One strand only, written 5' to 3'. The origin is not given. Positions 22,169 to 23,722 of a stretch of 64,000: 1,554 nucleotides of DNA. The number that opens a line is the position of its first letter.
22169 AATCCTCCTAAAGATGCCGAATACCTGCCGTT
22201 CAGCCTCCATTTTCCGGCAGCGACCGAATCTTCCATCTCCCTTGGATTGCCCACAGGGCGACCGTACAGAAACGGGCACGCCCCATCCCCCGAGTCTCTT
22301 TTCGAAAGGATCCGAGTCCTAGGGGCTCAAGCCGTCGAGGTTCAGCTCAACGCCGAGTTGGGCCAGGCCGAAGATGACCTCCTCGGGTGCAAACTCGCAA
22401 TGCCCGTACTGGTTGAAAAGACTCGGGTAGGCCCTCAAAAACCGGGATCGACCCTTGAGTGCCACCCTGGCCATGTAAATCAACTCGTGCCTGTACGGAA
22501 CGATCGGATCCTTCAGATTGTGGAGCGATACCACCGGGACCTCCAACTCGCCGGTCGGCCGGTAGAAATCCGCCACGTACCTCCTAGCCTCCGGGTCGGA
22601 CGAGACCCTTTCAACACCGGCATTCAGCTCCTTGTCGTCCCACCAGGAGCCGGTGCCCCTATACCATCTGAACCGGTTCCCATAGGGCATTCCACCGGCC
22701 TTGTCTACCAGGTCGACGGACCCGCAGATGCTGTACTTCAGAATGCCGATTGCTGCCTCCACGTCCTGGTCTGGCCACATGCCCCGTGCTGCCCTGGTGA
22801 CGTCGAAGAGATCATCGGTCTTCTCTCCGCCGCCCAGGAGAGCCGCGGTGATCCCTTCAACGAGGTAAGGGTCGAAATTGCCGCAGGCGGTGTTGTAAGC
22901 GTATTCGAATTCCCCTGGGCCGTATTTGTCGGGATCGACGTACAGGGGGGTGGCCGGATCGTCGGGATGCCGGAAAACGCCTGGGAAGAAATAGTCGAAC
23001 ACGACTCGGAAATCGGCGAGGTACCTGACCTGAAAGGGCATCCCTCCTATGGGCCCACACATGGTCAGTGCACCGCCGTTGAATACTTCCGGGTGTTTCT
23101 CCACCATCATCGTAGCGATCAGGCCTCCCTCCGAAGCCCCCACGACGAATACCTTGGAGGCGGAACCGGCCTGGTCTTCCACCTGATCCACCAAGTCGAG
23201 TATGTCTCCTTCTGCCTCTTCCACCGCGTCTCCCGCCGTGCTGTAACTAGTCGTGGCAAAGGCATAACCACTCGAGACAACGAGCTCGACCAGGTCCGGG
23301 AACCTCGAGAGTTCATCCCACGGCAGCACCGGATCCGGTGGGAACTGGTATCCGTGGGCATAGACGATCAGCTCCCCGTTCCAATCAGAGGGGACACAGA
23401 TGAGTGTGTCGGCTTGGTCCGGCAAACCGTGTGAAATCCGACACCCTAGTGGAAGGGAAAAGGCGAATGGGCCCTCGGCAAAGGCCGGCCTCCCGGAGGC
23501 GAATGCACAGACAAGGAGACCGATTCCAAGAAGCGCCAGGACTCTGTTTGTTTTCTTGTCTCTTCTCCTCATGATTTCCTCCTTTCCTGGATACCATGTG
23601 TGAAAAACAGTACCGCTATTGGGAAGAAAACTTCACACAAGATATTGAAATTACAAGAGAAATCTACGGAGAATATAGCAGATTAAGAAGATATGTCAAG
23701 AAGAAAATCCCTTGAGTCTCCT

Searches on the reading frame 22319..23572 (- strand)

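Call 10: search_protein_families(library=pfam, proteins=[window:22319-23572:-])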
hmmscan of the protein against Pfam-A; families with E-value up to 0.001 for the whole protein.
window:22319-23572:- (417 aa): 3 families
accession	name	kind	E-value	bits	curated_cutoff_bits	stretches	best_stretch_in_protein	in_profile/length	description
PF00326.27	Peptidase_S9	-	3.7e-06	27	22.6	1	123-168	47-93/213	Prolyl oligopeptidase family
PF12146.15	Hydrolase_4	-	5.9e-06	26.2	27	1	122-179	60-114/239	Serine aminopeptidase, S33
PF00561.26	Abhydrolase_1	-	7e-06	26.3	25.8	0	122-169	53-99/245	alpha/beta hydrolase fold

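Call 58: search_protein_families(library=ncbifam, proteins=[window:22319-23572:-], max_evalue=0.01)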
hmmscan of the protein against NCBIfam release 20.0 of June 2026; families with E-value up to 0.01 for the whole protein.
window:22319-23572:- (417 aa): 6 families
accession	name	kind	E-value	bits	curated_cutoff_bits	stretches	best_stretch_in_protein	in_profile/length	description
NF050058.1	e_dPHAscl_type1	hypoth_equivalog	1.8e-08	34.2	150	1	122-175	86-140/276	extracellular catalytic domain type 1 short-chain-length polyhydroxyalkanoate depolymerase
TIGR01840.1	esterase_phb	subfamily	0.00038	20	107.85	1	121-176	76-132/213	PHB depolymerase family esterase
NF053693.1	esterase_mleCBF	exception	0.00054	19.4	564.5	0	335-367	212-244/279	CBF family alpha/beta fold macrolide esterase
NF052610.1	macro_16_ester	equivalog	0.0027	17.1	420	0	336-369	215-248/281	alpha/beta fold macrolide esterase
TIGR02427.1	protocat_pcaD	equivalog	0.0037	16.7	255.85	0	114-166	59-106/251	3-oxoadipate enol-lactonase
NF053683.1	esterase_mleBRB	exception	0.0046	16.6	585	0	131-164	87-119/280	BRB family alpha/beta fold macrolide esterase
